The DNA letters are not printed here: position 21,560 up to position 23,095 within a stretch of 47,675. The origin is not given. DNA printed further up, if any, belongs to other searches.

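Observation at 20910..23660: comB - ATP-grasp ligase - comA operon (sulfolactate branch) embedded in the centre of an exopolysaccharide locus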

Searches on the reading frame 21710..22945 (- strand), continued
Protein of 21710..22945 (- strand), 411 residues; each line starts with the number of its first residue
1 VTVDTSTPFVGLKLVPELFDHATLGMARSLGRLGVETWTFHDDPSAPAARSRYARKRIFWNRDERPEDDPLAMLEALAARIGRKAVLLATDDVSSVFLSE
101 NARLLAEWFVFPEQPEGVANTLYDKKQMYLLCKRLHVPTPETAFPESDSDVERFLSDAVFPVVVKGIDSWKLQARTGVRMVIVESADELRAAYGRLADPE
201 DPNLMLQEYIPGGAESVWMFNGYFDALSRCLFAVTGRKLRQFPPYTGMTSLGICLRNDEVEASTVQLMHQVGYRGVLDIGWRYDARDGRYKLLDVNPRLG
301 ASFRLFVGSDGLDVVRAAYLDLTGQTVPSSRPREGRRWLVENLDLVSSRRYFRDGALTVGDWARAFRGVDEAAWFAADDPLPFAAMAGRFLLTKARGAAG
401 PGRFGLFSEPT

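Call 36: predict_structure(alignment_id=A1)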
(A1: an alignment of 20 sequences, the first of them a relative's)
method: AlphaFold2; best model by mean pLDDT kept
length: 411 residues; sequences in the alignment: 20
mean_pLDDT: 86.8   pTM: 0.87
mean pLDDT of the five models: 86.8, 86.2, 85.6, 85.1, 85.0
residues with pLDDT >= 90: 254; 70-90: 98; 50-70: 46; < 50: 13
segments of 3 or more residues with pLDDT < 50: 399-411
pLDDT, mean of each block of 10 residues (from residue 1): 92 84 90 95 89 92 89 96 96 93 97 95 95 97 95 93 92 89 96 95 94 89 97 90 65 90 98 95 95 90 73 95 96 79 60 69 64 79 86 65 35 30
secondary structure, 60 per line:
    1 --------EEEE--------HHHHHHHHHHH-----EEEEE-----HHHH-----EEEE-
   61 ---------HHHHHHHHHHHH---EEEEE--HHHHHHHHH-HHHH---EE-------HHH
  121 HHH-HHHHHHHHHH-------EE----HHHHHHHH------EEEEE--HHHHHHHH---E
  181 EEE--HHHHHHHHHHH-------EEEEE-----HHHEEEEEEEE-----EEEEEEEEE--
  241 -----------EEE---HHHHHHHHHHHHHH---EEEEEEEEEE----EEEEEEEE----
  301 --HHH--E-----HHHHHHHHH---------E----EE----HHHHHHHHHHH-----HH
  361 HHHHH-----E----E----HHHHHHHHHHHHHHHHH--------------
elements in order: E9-12 H21-31 E37-41 H47-50 E56-59 H70-81 E85-89 H92-100 H102-105 H118-123 H125-134 H148-155 E162-166 H169-176 E180-183 H186-196 E204-208 E217-224 E230-238 E252-254 H258-271 E275-284 E289-296 H314-322 H343-353 H359-365 H381-397

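Call 38: search_protein_families(library=pfam, proteins=[L061:18825-20330:+, L057:12979-14004:+, L079:3237-4043:+, L084:3046-3900:+, L048:14706-15860:+, L034:3071-4654:+, L017:12529-13833:+, L008:15638-16933:+, L021:1854-3212:+, L030:15128-16744:+], max_evalue=0.0001)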
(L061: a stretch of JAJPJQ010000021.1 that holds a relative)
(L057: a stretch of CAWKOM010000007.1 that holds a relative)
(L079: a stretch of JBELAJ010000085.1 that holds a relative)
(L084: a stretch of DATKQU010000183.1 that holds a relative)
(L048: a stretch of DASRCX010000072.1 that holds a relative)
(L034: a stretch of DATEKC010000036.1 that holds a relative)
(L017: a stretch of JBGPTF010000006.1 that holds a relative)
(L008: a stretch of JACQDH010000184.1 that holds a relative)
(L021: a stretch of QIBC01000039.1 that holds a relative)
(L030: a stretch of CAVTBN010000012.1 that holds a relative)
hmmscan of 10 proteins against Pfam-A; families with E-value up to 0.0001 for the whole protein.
L061:18825-20330:+ (502 aa): 6 families
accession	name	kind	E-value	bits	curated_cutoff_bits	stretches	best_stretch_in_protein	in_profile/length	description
PF00158.32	Sigma54_activat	-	4.3e-71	238.5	20.2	1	166-332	1-167/168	Sigma-54 interaction domain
PF00072.30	Response_reg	-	4.2e-31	107.8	30.2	1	28-136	1-109/111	Response regulator receiver domain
PF25601.1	AAA_lid_14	-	5.9e-23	80.9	27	1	338-410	1-73/87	AAA+ ATPase lid domain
PF14532.12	Sigma54_activ_2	-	4.3e-21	76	25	1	167-337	1-138/138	Sigma-54 interaction domain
PF02954.25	HTH_8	-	6e-14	51.9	22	1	454-493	2-41/42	Bacterial regulatory protein, Fis family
PF07728.20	AAA_5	-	2.6e-08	34.4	22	1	190-308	2-123/139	AAA domain (dynein-related subfamily)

L057:12979-14004:+ (342 aa): 6 families
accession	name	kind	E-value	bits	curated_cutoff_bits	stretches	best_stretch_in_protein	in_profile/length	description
PF16363.11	GDP_Man_Dehyd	-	1.4e-60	206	27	1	22-330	1-331/332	GDP-mannose 4,6 dehydratase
PF01370.27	Epimerase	-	6.7e-54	183.3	20.9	1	21-252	1-227/240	NAD dependent epimerase/dehydratase family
PF01073.25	3Beta_HSD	-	5.8e-23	81.8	22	1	23-290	2-272/280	3-beta hydroxysteroid dehydrogenase/isomerase family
PF04321.23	RmlD_sub_bind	-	4.1e-16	59.3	27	1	20-271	2-216/287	RmlD substrate binding domain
PF02719.21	Polysacc_synt_2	-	4.9e-15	55.9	20.2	1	21-290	1-251/293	Polysaccharide biosynthesis protein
PF07993.18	NAD_binding_4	-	5e-10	39.4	20.1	0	96-202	90-209/258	Male sterility protein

L079:3237-4043:+ (269 aa): 1 family
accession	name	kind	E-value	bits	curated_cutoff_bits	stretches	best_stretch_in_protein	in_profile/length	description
PF06564.18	CBP_BcsQ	-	4.9e-08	33.2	21.3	1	86-229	3-149/234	Cellulose biosynthesis protein BcsQ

L084:3046-3900:+ (285 aa): 1 family
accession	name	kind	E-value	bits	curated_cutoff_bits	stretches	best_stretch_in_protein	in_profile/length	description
PF02357.24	NusG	-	5.1e-24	85.1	22.2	1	125-217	3-92/93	Transcription termination factor nusG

L048:14706-15860:+ (385 aa): 3 families
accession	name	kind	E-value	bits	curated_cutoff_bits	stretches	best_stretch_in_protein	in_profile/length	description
PF01636.29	APH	-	6.9e-09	36.2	23.2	1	179-316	95-227/239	Phosphotransferase enzyme family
PF01633.27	Choline_kinase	-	1.4e-05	25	29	1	220-308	139-222/300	Choline/ethanolamine kinase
PF02958.26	EcKL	-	2.2e-05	24.4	22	1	204-291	167-262/294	Ecdysteroid kinase-like family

L034:3071-4654:+ (528 aa): 5 families
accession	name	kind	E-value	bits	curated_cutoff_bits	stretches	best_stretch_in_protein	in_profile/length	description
PF03721.20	UDPG_MGDP_dh_N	-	5.7e-54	183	27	1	45-249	2-186/187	UDP-glucose/GDP-mannose dehydrogenase family, NAD binding domain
PF03720.21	UDPG_MGDP_dh_C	-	1.5e-33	115.7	30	1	379-484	1-103/103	UDP-glucose/GDP-mannose dehydrogenase family, UDP binding domain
PF00984.24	UDPG_MGDP_dh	-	1.8e-33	114.9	25.4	1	265-356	2-93/94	UDP-glucose/GDP-mannose dehydrogenase family, central domain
PF03807.23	F420_oxidored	-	9.4e-07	29.8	21.6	0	45-129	1-69/94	NADP oxidoreductase coenzyme F420-dependent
PF03446.21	NAD_binding_2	-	1.6e-05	25.4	21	0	45-134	1-70/161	NAD binding domain of 6-phosphogluconate dehydrogenase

L017:12529-13833:+ (435 aa): 0 families

L008:15638-16933:+ (432 aa): 1 family
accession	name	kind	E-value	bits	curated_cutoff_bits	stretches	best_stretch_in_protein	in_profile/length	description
PF00990.26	GGDEF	-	8.8e-45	152.8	23.8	1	148-302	1-159/161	Diguanylate cyclase, GGDEF domain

L021:1854-3212:+ (453 aa): 2 families
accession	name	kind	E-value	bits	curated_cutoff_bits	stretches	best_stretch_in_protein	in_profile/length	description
PF13401.12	AAA_22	-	1.3e-21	77.7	27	1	48-176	3-129/130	AAA domain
PF13191.12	AAA_16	-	1.1e-05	26.5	32.6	1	33-154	6-157/167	AAA ATPase domain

L030:15128-16744:+ (539 aa): 1 family
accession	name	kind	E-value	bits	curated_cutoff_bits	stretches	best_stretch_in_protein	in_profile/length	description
PF04932.20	Wzy_C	-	5.6e-16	59.1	31.7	1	307-445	1-149/149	O-Antigen ligase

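Call 39: fold_search(model_id=the predicted structure, library=pdb)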
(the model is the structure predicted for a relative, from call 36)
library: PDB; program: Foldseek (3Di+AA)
matches with E <= 10: 1308; with E <= 0.001: 594
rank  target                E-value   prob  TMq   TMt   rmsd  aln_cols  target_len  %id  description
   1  3orr_B                4.5e-15  1.00  0.59  0.65   5.4       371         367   14  Crystal Structure of N5-Carboxyaminoimidazole synthetase from Staphylococcus aureus (released 2011-07-20)
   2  2pn1                  1.0e-14  1.00  0.60  0.78   3.6       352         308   18  Crystal structure of carbamoylphosphate synthase large subunit (split gene in MJ) (ZP_00538348.1) from Exiguobacterium s (released 2007-05-08)
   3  3orq_A                3.4e-14  1.00  0.60  0.66   5.6       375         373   14  Crystal Structure of N5-Carboxyaminoimidazole synthetase from Staphylococcus aureus complexed with ADP (released 2011-07-20)
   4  9zoi_D                3.9e-14  1.00  0.57  0.60   4.1       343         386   14  Crystal structure of Phosphoribosylaminoimidazole carboxylase from Burkholderia xenovorans (ATP complex) (released 2025-12-24)
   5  3aw8_A                4.6e-14  1.00  0.57  0.64   3.9       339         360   16  Crystal structure of N5-carboxyaminoimidazole ribonucleotide synthetase from Thermus thermophilus HB8 (released 2012-04-11)
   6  1a9x_A                5.9e-14  1.00  0.53  0.23   5.9       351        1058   13  CARBAMOYL PHOSPHATE SYNTHETASE: CAUGHT IN THE ACT OF GLUTAMINE HYDROLYSIS (released 1998-10-21)
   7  3orr_A                6.3e-14  1.00  0.57  0.63   5.7       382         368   14  Crystal Structure of N5-Carboxyaminoimidazole synthetase from Staphylococcus aureus (released 2011-07-20)
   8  10bm_D                7.1e-14  1.00  0.58  0.62   3.8       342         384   15  Crystal structure of Phosphoribosylaminoimidazole carboxylase from Burkholderia xenovorans (AMP, ADP and sulfate compl (released 2026-01-21)
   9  3q2o_A                7.5e-14  1.00  0.61  0.66   4.9       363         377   12  Crystal Structure of purK: N5-carboxyaminoimidazole ribonucleotide synthetase (released 2011-10-26)
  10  10bm_A                8.0e-14  1.00  0.58  0.62   4.1       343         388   15  Crystal structure of Phosphoribosylaminoimidazole carboxylase from Burkholderia xenovorans (AMP, ADP and sulfate compl (released 2026-01-21)
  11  3vot_B                9.0e-14  1.00  0.57  0.59   4.5       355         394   14  Crystal structure of L-amino acid ligase from Bacillus licheniformis (released 2012-11-07)
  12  3v4s_B                1.0e-13  1.00  0.60  0.64   3.8       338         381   11  Crystal Structure of ADP-ATP complex of purK: N5-carboxyaminoimidazole ribonucleotide synthetase (released 2013-02-13)
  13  3k5h_A                1.1e-13  1.00  0.56  0.59   4.7       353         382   13  Crystal structure of carboxyaminoimidazole ribonucleotide synthase from asperigillus clavatus complexed with ATP (released 2009-10-20)
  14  9zoi_B                1.1e-13  1.00  0.57  0.61   3.9       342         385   15  Crystal structure of Phosphoribosylaminoimidazole carboxylase from Burkholderia xenovorans (ATP complex) (released 2025-12-24)
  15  3orq_B                1.2e-13  1.00  0.59  0.65   7.1       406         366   12  Crystal Structure of N5-Carboxyaminoimidazole synthetase from Staphylococcus aureus complexed with ADP (released 2011-07-20)
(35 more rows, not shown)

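Call 41: search_protein_families(library=pfam, proteins=[P0117, P0053, P0059, L002:7234-8118:+, L004:6554-7936:+, L029:5777-7198:+, L017:12529-13833:+], max_evalue=0.001)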
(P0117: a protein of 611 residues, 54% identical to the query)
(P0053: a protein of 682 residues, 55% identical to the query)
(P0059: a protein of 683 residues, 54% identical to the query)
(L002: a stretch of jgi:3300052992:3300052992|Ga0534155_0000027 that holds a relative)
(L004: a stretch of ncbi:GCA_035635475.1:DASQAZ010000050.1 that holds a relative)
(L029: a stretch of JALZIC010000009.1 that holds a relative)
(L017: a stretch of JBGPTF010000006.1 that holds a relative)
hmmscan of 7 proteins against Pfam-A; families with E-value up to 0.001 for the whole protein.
P0117 (611 aa): 1 family
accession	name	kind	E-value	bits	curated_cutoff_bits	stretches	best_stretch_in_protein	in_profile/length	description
PF02397.22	Bac_transf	-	6.5e-63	211.9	27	1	415-606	1-178/179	Bacterial sugar transferase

P0053 (682 aa): 12 families
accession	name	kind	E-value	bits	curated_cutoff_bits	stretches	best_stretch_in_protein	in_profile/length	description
PF08241.18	Methyltransf_11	-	2.4e-22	79.8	21.2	1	465-559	1-94/95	Methyltransferase domain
PF13649.12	Methyltransf_25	-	1.1e-20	74.6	27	1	464-556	1-97/97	Methyltransferase domain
PF08242.18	Methyltransf_12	-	1.3e-13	51.9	30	1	465-558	1-98/98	Methyltransferase domain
PF13847.12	Methyltransf_31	-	6.4e-13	49.1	27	1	461-561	4-110/145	Methyltransferase domain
PF13489.12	Methyltransf_23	-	8.3e-12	45.6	27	1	446-571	6-128/164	Methyltransferase domain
PF01209.24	Ubie_methyltran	-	3.6e-08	33.5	20.1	1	461-559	48-150/233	ubiE/COQ5 methyltransferase family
PF03141.22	Methyltransf_29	-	2.3e-06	26.9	23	1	463-563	120-220/506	Putative S-adenosyl-L-methionine-dependent methyltransferase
PF03848.20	TehB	-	2.4e-06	27.6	20.4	1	460-559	30-131/193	Tellurite resistance protein TehB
PF02786.22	CPSase_L_D2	-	5e-06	26.6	19.8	0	257-300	141-184/211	Carbamoyl-phosphate synthase L chain, ATP binding domain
PF05724.17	TPMT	-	3.1e-05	24.2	26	1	424-496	2-73/218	Thiopurine S-methyltransferase (TPMT)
PF05175.20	MTS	-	0.00049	20.2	23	0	457-530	28-103/170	Methyltransferase small domain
PF06325.19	PrmA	-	0.00051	20.1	22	1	449-559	151-257/296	Ribosomal protein L11 methyltransferase (PrmA)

P0059 (683 aa): 13 families
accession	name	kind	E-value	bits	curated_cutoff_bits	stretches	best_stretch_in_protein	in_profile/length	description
PF08241.18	Methyltransf_11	-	1.2e-21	77.5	21.2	1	465-560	1-94/95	Methyltransferase domain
PF13649.12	Methyltransf_25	-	9.3e-20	71.6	27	1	464-557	1-97/97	Methyltransferase domain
PF13847.12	Methyltransf_31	-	2.1e-16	60.4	27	1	462-563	5-111/145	Methyltransferase domain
PF08242.18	Methyltransf_12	-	4.8e-16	59.7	30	1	465-559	1-98/98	Methyltransferase domain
PF13489.12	Methyltransf_23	-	8.1e-16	58.6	27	1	445-626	5-162/164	Methyltransferase domain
PF03848.20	TehB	-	5.3e-11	42.7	20.4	1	451-562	21-133/193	Tellurite resistance protein TehB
PF01209.24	Ubie_methyltran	-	4.6e-07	29.9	20.1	1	455-561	42-151/233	ubiE/COQ5 methyltransferase family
PF02786.22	CPSase_L_D2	-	8.7e-06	25.8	19.8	0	118-191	1-71/211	Carbamoyl-phosphate synthase L chain, ATP binding domain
PF03141.22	Methyltransf_29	-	4e-05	22.8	23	1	463-564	120-220/506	Putative S-adenosyl-L-methionine-dependent methyltransferase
PF05401.17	NodS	-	4.2e-05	23.9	24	1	463-562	46-145/201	Nodulation protein S (NodS)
PF09445.16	Methyltransf_15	-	0.00035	20.6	22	1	463-523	3-64/165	RNA cap guanine-N2 methyltransferase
PF05175.20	MTS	-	0.00041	20.5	23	0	462-531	33-103/170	Methyltransferase small domain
PF01135.25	PCMT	-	0.00053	20.3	20.3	1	448-518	64-134/210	Protein-L-isoaspartate(D-aspartate) O-methyltransferase (PCMT)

L002:7234-8118:+ (294 aa): 8 families
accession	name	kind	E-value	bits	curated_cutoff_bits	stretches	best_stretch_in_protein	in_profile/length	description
PF08241.18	Methyltransf_11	-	3e-19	69.9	21.2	1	70-167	1-95/95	Methyltransferase domain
PF13649.12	Methyltransf_25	-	1.7e-17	64.3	27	1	69-163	1-97/97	Methyltransferase domain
PF13489.12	Methyltransf_23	-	1.2e-12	48.3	27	1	53-230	8-162/164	Methyltransferase domain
PF13847.12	Methyltransf_31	-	2.7e-10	40.6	27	1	65-171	3-113/145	Methyltransferase domain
PF08242.18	Methyltransf_12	-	3.1e-10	41.1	30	1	70-165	1-98/98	Methyltransferase domain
PF01209.24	Ubie_methyltran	-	7.2e-07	29.2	20.1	1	62-166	44-150/233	ubiE/COQ5 methyltransferase family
PF03848.20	TehB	-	0.00032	20.6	20.4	1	56-166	21-131/193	Tellurite resistance protein TehB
PF03141.22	Methyltransf_29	-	0.00065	18.8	23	1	67-169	119-219/506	Putative S-adenosyl-L-methionine-dependent methyltransferase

L004:6554-7936:+ (460 aa): 2 families
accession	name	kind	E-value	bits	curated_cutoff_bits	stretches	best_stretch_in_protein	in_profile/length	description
PF09861.14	Lar_N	-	5.9e-40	137.1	23.3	1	13-201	1-194/204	Lactate racemase N-terminal domain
PF04015.17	DUF362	-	0.00014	22.4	24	1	83-227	22-155/200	Domain of unknown function (DUF362)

L029:5777-7198:+ (474 aa): 1 family
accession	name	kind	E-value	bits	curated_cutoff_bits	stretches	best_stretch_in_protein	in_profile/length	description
PF09861.14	Lar_N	-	1.1e-39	136.2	23.3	1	30-218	1-194/204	Lactate racemase N-terminal domain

L017:12529-13833:+ (435 aa): 0 families

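Call 51: search_solved_structures(query=L004:6554-7936:+, max_evalue=0.001, show_alignments=1)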
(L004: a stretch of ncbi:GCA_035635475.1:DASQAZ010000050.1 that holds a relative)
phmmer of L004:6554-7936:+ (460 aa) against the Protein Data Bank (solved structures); distinct sequences matched with E-value up to 0.001: 9.
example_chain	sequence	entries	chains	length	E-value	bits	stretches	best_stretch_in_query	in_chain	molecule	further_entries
9eid_A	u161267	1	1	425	7.1e-30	107.7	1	13-320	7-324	A broad-substrate spectrum lactate racemase A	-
9eia_A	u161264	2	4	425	7.8e-30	107.5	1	13-320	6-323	A broad-substrate spectrum lactate racemase A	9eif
6d6z_A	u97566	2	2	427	1.7e-29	106.4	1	14-320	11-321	Malate racemase Mar2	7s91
5huq_A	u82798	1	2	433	6.7e-24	88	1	43-357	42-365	Lactate racemization operon protein LarA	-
6c1w_A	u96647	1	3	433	6.7e-24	88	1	43-357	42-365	Lactate racemase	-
8ezf_B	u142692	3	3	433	3.1e-23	85.8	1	43-357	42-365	Lactate racemase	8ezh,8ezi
2yjg_A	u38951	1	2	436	3e-20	75.9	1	44-324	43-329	LACTATE RACEMASE APOPROTEIN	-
9q3j_A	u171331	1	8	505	2e-05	27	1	32-197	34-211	DUF2088 domain-containing protein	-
9q2u_A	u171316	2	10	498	3.1e-05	26.4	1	39-198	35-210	Lactate racemase A | LarA-like nickel-pincer nucleotide cofactor-utilizing enzyme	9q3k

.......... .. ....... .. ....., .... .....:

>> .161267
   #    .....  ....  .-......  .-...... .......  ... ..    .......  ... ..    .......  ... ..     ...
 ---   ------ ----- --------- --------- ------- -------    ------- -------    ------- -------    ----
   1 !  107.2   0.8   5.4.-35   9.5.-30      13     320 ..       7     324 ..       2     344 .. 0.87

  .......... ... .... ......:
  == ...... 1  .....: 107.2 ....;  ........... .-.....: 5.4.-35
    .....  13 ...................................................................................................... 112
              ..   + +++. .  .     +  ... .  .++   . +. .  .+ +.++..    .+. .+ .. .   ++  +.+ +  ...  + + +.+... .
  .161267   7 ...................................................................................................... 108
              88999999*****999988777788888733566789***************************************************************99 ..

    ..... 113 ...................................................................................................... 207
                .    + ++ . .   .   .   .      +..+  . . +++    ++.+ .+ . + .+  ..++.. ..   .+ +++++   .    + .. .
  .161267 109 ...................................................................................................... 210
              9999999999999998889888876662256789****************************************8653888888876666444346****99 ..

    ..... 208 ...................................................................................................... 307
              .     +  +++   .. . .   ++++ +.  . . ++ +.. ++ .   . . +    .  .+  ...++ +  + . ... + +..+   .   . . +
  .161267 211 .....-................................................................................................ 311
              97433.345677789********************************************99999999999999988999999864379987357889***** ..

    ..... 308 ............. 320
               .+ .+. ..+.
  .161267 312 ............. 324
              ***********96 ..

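Call 55: find_encoding_contigs(protein=P0117, flank=5000, max_places=3)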
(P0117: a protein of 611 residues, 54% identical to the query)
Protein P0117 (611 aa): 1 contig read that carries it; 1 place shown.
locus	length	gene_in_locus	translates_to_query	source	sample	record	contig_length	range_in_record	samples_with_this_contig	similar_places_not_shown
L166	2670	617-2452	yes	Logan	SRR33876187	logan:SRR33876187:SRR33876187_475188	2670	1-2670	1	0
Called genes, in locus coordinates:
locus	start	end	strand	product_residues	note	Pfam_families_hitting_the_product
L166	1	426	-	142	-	?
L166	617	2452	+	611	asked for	PF02397:Bac_transf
